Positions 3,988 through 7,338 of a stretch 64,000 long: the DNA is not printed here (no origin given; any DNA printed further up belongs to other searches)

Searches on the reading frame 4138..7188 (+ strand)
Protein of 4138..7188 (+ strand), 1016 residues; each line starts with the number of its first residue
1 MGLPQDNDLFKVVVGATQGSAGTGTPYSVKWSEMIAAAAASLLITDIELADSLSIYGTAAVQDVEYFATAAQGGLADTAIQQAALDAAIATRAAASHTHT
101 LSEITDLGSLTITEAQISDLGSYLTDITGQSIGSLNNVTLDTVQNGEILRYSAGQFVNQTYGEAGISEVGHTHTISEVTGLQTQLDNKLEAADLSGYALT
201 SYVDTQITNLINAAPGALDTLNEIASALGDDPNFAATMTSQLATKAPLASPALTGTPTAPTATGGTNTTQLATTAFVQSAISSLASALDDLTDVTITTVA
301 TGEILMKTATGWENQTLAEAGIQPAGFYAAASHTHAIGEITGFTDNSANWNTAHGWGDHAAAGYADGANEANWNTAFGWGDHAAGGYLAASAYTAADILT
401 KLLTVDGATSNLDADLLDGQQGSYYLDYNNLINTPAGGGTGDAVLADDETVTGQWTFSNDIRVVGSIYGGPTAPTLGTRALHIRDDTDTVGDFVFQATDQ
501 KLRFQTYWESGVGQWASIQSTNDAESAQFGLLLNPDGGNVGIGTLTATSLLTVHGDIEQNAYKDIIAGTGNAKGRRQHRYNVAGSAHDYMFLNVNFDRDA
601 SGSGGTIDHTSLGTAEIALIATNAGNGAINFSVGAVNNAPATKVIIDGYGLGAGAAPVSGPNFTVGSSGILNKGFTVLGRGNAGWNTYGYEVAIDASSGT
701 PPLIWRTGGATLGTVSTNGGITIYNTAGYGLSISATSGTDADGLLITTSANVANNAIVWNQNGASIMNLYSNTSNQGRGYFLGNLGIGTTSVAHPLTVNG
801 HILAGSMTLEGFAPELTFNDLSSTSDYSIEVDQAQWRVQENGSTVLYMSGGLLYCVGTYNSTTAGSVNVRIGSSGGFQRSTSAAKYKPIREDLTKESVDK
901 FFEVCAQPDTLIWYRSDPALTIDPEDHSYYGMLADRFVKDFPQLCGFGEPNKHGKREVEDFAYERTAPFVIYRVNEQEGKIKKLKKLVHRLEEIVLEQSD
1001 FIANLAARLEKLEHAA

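Call 9: search_protein_families(library=phrogs, proteins=[window:4138-7188:+])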
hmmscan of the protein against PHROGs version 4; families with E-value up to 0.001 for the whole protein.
window:4138-7188:+ (1016 aa): 23 families
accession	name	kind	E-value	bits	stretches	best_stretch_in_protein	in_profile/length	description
phrog_2631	-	tail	1.7e-23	84.1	2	197-248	371-422/644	tail fiber protein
phrog_7032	-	tail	2.4e-22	79.9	2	241-289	246-295/866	tail fiber protein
phrog_454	-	tail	2.8e-22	79.7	1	198-779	312-821/1376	tail fiber protein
phrog_4209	-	tail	4.1e-20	73.2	1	200-759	60-291/406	tail fiber protein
phrog_1197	-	tail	8.6e-19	69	1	71-275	96-273/715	tail protein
phrog_38759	-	unknown function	6.2e-18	65.6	1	192-287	188-286/920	-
phrog_24456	-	tail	5.1e-16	59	1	172-265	317-400/972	tail fiber protein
phrog_8713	-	tail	5.9e-14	52.9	2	197-248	420-471/509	tail fiber protein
phrog_21962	-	tail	4.6e-13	50.1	1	190-250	140-200/321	tail protein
phrog_7765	-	unknown function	1.3e-12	47.9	1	199-300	232-326/578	-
phrog_23820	-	tail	2.4e-11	45.1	1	199-293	101-206/221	tail fiber protein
phrog_35174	-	unknown function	4e-11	43.3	1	84-245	42-188/613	-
phrog_9729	-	tail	5.3e-09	36.2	1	334-421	122-206/750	tail fiber protein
phrog_18185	-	tail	1.7e-08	35.3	1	184-247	228-290/399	tail fiber protein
phrog_4757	-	unknown function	6.1e-08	33.3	1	90-311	19-217/359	-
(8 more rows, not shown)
